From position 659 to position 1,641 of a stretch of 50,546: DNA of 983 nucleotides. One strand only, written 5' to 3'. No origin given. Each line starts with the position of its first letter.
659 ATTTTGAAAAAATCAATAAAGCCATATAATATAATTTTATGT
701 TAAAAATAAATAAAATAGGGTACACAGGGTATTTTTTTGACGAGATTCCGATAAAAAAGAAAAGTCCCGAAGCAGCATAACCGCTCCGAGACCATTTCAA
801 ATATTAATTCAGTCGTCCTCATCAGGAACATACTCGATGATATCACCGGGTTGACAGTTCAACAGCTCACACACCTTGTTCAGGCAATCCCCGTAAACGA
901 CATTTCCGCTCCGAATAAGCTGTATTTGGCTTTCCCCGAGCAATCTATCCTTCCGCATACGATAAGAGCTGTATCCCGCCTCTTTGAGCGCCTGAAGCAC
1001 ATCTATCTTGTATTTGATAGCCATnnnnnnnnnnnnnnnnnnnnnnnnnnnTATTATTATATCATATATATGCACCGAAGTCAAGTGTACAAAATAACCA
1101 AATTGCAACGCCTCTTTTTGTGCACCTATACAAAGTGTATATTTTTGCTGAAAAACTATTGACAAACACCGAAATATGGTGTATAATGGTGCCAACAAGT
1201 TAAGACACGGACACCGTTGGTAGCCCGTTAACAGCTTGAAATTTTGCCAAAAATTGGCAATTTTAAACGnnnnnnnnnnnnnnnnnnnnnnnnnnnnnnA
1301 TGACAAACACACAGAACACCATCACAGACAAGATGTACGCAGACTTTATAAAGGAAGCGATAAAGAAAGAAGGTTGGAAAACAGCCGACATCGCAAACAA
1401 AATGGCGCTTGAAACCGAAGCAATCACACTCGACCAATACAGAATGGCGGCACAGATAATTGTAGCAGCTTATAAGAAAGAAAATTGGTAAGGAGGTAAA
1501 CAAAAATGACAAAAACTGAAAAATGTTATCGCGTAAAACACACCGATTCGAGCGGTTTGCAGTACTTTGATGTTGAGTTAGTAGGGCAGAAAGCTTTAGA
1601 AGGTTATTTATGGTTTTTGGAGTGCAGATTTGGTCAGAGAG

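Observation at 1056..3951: Island of ten small unknown genes under consensus promoters beside a divergent HTH regulator (anti-defence locus candidate)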

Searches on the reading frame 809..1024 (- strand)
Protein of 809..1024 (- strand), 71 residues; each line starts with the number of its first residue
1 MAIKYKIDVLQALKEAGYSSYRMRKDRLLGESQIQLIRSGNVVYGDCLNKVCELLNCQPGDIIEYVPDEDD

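Call 5: search_protein_families(library=pfam, max_evalue=0.1, proteins=[window:809-1024:-])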
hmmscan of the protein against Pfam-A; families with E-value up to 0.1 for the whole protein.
window:809-1024:- (71 aa): 1 family
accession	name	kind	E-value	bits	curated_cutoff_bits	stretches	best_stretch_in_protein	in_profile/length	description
PF13443.12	HTH_26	-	4.9e-12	46.4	22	1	12-68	5-63/63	Cro/C1-type HTH DNA-binding domain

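Call 12: find_related_loci(query=window:809-1024:-, collection=viral_contigs, flank=8000)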
Query window:809-1024:- (71 aa) in viral_contigs; peptide patterns used: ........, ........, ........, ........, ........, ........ (x = any residue, [..] = any of these).
29 stretches matched a pattern; 14 encode a relative of the query (tblastn E <= 1e-3); 14 distinct loci.
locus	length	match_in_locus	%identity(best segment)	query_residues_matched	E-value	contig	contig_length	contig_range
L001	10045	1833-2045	63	1-71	3e-28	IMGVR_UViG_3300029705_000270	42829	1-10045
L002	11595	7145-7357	63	1-71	3e-28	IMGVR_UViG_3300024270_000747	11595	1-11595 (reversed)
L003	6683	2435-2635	61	1-67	2e-25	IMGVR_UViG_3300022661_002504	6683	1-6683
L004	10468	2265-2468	53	3-70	3e-22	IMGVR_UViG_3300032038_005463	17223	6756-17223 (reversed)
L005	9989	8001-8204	53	3-70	3e-22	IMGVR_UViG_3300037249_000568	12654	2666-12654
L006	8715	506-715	54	1-70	7e-22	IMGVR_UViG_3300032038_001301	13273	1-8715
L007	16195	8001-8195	51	5-69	6e-21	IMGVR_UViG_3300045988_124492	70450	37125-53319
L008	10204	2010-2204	51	5-69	4e-20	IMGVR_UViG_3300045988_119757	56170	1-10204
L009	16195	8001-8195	51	5-69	5e-20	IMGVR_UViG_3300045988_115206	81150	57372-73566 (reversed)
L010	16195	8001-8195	51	5-69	5e-20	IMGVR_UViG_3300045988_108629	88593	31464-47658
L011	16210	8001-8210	43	3-71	4e-19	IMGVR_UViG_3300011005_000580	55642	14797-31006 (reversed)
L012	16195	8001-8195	49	3-67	6e-19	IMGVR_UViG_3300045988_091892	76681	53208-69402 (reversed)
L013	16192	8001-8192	37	3-67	7e-9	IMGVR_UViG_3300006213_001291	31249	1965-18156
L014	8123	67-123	74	49-67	5e-6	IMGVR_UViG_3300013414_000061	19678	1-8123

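Call 37: find_encoding_contigs(protein=window:809-1024:-, flank=6000, max_places=10)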
Protein window:809-1024:- (71 aa): no gene with exactly this product is on record in the collection.

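Call 39: find_related_loci(query=window:809-1024:-, collection=metagenome_contigs, flank=6000)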
Query window:809-1024:- (71 aa) in metagenome_contigs; peptide patterns used: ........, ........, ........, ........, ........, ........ (x = any residue, [..] = any of these).
461 stretches matched a pattern; 258 encode a relative of the query (tblastn E <= 1e-3); the best 80 are kept; 80 distinct loci.
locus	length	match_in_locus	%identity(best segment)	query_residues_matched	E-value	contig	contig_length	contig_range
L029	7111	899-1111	97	1-71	1e-44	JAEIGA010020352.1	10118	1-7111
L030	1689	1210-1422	59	1-71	6e-28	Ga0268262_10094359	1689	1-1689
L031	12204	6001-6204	63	1-68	3e-27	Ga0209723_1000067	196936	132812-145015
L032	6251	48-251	63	1-68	3e-27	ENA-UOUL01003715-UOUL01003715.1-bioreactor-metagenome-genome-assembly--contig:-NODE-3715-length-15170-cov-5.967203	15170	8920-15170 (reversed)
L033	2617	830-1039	60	1-70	2e-26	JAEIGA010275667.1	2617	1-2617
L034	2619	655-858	60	1-68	8e-26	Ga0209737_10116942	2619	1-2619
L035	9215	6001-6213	59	1-71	2e-25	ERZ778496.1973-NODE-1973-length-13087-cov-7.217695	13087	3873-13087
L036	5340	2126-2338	59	1-71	2e-25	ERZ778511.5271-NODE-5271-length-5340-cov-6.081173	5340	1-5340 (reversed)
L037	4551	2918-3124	59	1-69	3e-25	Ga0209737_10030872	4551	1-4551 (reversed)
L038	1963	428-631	57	1-68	5e-25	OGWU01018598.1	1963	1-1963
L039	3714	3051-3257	55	1-69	7e-25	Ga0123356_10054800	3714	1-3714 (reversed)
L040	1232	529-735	58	1-69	5e-25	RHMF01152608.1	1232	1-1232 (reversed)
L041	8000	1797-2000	60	1-68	7e-25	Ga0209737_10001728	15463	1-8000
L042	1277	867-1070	61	1-71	1e-24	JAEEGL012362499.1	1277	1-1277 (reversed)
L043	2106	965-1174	59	1-70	2e-24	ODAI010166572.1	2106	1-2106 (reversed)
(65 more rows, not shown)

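Call 48: search_solved_structures(query=window:809-1024:-, max_evalue=1, show_alignments=2)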
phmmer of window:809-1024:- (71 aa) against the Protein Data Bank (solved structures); distinct sequences matched with E-value up to 1: 4.
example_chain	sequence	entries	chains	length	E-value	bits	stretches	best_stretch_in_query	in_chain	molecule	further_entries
2q7z_A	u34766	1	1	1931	4.9e-07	33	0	27-62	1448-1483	Complement receptor type 1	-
3tyr_A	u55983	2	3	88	0.074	16.6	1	46-68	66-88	Transcriptional regulator | Predicted transcriptional regulator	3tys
8qe9_2A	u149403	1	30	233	0.66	13.6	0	11-67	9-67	Helix-turn-helix XRE family protein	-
8q86_A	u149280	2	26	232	0.79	13.3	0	11-67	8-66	Helix-turn-helix XRE family protein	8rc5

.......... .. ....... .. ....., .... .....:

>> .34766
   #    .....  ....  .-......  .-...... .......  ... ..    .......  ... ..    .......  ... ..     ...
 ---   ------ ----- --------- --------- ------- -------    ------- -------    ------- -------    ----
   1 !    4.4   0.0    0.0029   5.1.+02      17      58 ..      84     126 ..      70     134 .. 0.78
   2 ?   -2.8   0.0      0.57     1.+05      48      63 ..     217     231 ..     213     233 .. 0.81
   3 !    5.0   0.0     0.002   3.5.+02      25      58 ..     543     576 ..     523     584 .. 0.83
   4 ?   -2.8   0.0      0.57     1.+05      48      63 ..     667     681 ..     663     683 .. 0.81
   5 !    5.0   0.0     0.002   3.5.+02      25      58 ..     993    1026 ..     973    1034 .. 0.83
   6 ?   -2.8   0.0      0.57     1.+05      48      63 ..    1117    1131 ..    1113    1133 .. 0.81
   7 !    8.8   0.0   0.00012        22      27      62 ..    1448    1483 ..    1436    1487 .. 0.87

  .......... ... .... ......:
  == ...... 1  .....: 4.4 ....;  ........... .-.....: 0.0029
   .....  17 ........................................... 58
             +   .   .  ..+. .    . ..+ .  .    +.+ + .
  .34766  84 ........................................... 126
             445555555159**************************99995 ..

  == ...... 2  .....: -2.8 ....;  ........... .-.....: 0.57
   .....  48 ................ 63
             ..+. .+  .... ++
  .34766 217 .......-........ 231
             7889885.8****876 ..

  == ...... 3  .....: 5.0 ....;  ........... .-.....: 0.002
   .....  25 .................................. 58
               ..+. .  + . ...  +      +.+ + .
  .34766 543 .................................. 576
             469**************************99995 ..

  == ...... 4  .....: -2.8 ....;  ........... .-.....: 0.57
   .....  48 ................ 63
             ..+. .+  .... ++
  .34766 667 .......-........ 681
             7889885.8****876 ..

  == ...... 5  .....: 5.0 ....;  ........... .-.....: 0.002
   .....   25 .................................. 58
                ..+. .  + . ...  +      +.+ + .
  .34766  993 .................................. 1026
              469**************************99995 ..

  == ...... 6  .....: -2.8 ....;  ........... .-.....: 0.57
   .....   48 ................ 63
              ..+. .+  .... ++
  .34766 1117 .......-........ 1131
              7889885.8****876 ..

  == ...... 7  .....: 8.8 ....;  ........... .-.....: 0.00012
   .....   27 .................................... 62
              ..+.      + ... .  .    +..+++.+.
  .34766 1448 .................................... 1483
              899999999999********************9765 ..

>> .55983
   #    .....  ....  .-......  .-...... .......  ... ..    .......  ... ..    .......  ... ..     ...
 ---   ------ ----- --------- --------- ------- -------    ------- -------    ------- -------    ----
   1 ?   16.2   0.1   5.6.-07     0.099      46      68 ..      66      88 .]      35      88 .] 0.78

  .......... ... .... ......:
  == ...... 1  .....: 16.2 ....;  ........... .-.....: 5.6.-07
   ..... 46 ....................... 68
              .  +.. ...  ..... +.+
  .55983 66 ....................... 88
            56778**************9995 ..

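Call 55: search_protein_families(library=pfam, alignment_id=A1, max_evalue=0.001)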
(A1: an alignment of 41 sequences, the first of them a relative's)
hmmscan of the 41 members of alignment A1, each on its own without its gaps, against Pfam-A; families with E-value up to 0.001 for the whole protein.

A. member 1, L058:2046-2174:- (42 aa): 0 families

B. families by the number of members that match (of 41 scanned): 11 families
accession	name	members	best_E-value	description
PF20648.2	DUF6809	2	3.2e-16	Family of unknown function (DUF6809)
PF12224.13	Amidoligase_2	1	2.3e-65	Putative amidoligase enzyme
PF00589.27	Phage_integrase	1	1.9e-39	Phage integrase family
PF18818.7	MPTase-PolyVal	1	5.5e-38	Zincin-like metallopeptidase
PF00239.26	Resolvase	1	1.1e-31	Resolvase, N terminal domain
PF08401.16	ArdcN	1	2.3e-26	N-terminal domain of anti-restriction factor ArdC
PF20247.3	DUF6602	1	2.7e-20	Domain of unknown function (DUF6602)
PF07508.19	Recombinase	1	1.1e-09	Recombinase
PF10263.15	SprT-like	1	7.2e-08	SprT-like family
PF02899.23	Phage_int_SAM_1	1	8.6e-06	Phage integrase, N-terminal SAM-like domain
PF13495.12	Phage_int_SAM_4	1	1.2e-05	Phage integrase, N-terminal SAM-like domain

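Call 56: search_protein_families(library=pfam, alignment_id=A2, max_evalue=0.001)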
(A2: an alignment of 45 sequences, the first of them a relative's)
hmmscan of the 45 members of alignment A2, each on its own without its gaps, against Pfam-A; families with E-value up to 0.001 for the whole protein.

A. member 1, L058:2575-3180:+ (201 aa): 1 family
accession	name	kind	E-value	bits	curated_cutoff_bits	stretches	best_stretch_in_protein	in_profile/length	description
PF08797.16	HIRAN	-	3.6e-08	33.6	24.7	1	113-158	27-73/96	HIRAN domain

B. families by the number of members that match (of 45 scanned): 38 families (the first 25 are shown)
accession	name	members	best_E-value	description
PF02878.22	PGM_PMM_I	3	1.1e-40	Phosphoglucomutase/phosphomannomutase, alpha/beta/alpha domain I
PF13687.11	DUF4153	2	8e-88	Domain of unknown function (DUF4153)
PF02880.22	PGM_PMM_III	2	2.4e-35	Phosphoglucomutase/phosphomannomutase, alpha/beta/alpha domain III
PF02661.23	Fic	2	5.4e-20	Fic/DOC family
PF00408.26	PGM_PMM_IV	2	8.1e-18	Phosphoglucomutase/phosphomannomutase, C-terminal domain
PF02879.22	PGM_PMM_II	2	1.7e-15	Phosphoglucomutase/phosphomannomutase, alpha/beta/alpha domain II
PF13651.11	EcoRI_methylase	1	3.9e-81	Adenine-specific methyltransferase EcoRI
PF01980.22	TrmO_N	1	4.9e-46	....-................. O N-terminal domain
PF13614.12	AAA_31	1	6.2e-42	AAA domain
PF02833.19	DHHA2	1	1.1e-29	DHHA2 domain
PF07927.17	HicA_toxin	1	1.8e-22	HicA toxin of bacterial toxin-antitoxin,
PF00589.27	Phage_integrase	1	2.2e-22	Phage integrase family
PF14076.12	DUF4258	1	3.1e-22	Domain of unknown function (DUF4258)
PF01368.27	DHH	1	2.3e-20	DHH family, N-terminal domain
PF03235.19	GmrSD_N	1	2.9e-16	GmrSD restriction endonuclease, N-terminal domain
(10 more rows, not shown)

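Call 90: search_protein_families(library=ncbifam, max_evalue=0.01, proteins=[window:809-1024:-])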
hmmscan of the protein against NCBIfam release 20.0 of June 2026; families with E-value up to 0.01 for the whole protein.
window:809-1024:- (71 aa): 1 family
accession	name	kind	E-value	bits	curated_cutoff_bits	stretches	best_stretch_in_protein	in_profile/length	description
NF000090.1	trans_reg_VanU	equivalog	0.00025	21.2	150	1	46-70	45-69/75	glycopeptide resistance transcriptional regulator VanU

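Call 93: search_protein_families(library=phrogs, alignment_id=A6, max_evalue=0.0001)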
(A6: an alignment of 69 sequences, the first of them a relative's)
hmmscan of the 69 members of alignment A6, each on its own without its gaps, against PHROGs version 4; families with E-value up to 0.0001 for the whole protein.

A. member 1, L058:1370-1759:- (129 aa): 0 families

B. families by the number of members that match (of 69 scanned): 32 families (the first 25 are shown)
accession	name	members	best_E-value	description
phrog_434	-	5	4.6e-16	RecE-like recombination exonuclease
phrog_6244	-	5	5.2e-16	-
phrog_1956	-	5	2.4e-12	-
phrog_95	-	2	4.7e-72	integrase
phrog_125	-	2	8.6e-42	DNA invertase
phrog_2443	-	1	2.7e-83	amidoligase enzyme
phrog_7245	-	1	1.7e-72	anti-restriction protein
phrog_1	-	1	6.4e-57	integrase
phrog_21357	-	1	4e-40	endolysin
phrog_216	-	1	1.8e-38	integrase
phrog_21825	-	1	3.7e-28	endolysin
phrog_144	-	1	5.9e-23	HNH endonuclease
phrog_6361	-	1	4.4e-19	-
phrog_9589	-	1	1.3e-18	endolysin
phrog_119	-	1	2.5e-15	HNH endonuclease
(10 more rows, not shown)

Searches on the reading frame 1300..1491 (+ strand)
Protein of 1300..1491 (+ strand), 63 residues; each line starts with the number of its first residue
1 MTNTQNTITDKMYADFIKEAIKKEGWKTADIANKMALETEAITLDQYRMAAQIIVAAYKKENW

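Call 5: search_protein_families(library=pfam, max_evalue=0.1, proteins=[window:1300-1491:+])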
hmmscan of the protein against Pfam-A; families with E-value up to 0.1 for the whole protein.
window:1300-1491:+ (63 aa): 2 families
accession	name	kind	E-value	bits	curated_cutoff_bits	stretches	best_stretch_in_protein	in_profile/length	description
PF05761.20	5_nucleotid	-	0.0064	15.9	28.5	1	9-51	307-348/460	5' nucleotidase family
PF08814.16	XisH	-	0.028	15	25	1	12-61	6-52/134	XisH protein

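Call 6: search_protein_families(library=phrogs, max_evalue=0.01, proteins=[window:1300-1491:+])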
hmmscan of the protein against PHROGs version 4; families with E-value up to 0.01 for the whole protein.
window:1300-1491:+ (63 aa): 0 families

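Call 8: list_cluster_members(proteins=[window:1300-1488:+, window:1506-1688:+, window:1743-1925:+, window:2051-2521:+, window:2538-2723:+, window:2822-3010:+, window:3017-3253:+, window:3253-3372:+, window:3438-3707:+, window:3727-3948:+])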
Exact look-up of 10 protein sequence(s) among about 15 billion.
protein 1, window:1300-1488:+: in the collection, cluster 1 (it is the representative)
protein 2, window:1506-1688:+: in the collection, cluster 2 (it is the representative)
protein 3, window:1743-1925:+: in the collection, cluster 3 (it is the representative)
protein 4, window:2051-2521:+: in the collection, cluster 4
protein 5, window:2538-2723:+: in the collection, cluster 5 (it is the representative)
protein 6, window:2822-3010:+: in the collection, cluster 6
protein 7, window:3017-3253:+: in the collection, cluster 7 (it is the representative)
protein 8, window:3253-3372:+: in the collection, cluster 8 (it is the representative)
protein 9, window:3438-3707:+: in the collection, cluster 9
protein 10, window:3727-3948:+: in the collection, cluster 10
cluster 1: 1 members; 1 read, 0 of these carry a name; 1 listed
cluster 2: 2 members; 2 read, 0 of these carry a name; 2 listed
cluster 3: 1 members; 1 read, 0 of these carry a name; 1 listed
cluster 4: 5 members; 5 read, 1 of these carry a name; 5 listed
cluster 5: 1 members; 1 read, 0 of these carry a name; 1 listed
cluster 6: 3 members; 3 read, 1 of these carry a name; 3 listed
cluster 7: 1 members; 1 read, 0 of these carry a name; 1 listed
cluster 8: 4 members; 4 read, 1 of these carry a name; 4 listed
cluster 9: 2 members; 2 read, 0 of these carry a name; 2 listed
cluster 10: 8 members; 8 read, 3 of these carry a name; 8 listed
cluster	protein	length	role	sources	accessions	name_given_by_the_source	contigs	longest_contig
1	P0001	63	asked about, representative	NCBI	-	-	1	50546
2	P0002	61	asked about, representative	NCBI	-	-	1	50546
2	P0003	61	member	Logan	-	-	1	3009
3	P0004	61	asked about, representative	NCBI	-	-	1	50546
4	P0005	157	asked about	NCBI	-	-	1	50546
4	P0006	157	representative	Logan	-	-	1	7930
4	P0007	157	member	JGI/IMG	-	hypothetical protein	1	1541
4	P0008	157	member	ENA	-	-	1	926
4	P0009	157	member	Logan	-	-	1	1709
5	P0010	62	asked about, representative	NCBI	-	-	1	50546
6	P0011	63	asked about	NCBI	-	-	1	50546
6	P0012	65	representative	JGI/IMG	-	hypothetical protein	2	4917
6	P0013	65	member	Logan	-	-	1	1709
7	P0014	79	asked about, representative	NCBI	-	-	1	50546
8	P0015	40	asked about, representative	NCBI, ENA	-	-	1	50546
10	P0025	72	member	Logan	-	-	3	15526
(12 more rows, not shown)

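Call 15: find_encoding_contigs(protein=P0025, flank=8000, max_places=4)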
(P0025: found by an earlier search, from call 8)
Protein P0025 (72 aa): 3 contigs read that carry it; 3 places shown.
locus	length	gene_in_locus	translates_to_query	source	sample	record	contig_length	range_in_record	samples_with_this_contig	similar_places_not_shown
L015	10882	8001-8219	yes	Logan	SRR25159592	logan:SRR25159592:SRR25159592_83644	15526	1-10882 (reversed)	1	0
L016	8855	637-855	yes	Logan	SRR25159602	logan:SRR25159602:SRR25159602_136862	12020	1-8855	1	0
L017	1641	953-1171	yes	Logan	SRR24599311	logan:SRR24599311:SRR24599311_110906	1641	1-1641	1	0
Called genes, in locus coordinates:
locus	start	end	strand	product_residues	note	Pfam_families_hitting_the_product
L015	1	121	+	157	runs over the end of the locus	-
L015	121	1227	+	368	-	-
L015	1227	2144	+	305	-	-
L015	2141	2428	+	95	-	-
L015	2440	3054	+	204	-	PF01551:Peptidase_M23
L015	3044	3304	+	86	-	-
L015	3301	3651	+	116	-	-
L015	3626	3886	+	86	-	-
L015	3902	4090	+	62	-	-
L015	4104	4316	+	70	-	PF04545:Sigma70_r4 (weak), PF08281:Sigma70_r4_2 (weak)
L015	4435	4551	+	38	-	-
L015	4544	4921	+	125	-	-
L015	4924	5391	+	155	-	-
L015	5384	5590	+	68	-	-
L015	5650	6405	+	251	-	-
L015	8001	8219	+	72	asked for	-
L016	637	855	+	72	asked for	-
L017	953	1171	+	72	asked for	-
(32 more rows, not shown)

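Call 16: find_encoding_contigs(protein=P0006, flank=8000, max_places=3)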
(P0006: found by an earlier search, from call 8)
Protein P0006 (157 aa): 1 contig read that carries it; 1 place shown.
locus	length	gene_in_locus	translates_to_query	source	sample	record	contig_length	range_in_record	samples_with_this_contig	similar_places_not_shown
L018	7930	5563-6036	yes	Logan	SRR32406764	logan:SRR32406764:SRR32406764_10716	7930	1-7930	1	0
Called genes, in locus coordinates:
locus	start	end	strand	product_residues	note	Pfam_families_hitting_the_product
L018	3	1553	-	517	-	?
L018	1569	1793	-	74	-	-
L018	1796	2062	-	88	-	-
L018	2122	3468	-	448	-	PF03237:Terminase_6N, PF04466:Terminase_3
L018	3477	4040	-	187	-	-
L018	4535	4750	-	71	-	PF13443:HTH_26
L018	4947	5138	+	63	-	-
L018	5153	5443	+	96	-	-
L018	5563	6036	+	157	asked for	-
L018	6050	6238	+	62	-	-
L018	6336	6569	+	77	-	-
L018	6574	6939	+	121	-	-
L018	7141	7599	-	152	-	-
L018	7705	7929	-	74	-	?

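Call 42: search_protein_families(library=pfam, max_evalue=0.01, proteins=[L018:6574-6939:+])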
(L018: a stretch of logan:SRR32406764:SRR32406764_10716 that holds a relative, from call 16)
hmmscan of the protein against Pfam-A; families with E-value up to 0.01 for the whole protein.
L018:6574-6939:+ (121 aa): 0 families

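Call 89: search_protein_families(library=padloc, max_evalue=0.01, proteins=[window:1300-1491:+])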
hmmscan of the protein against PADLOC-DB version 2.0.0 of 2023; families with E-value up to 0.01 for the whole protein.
window:1300-1491:+ (63 aa): 0 families

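Call 90: search_protein_families(library=ncbifam, max_evalue=0.01, proteins=[window:1300-1491:+])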
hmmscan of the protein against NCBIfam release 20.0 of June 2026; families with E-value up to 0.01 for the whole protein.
window:1300-1491:+ (63 aa): 0 families
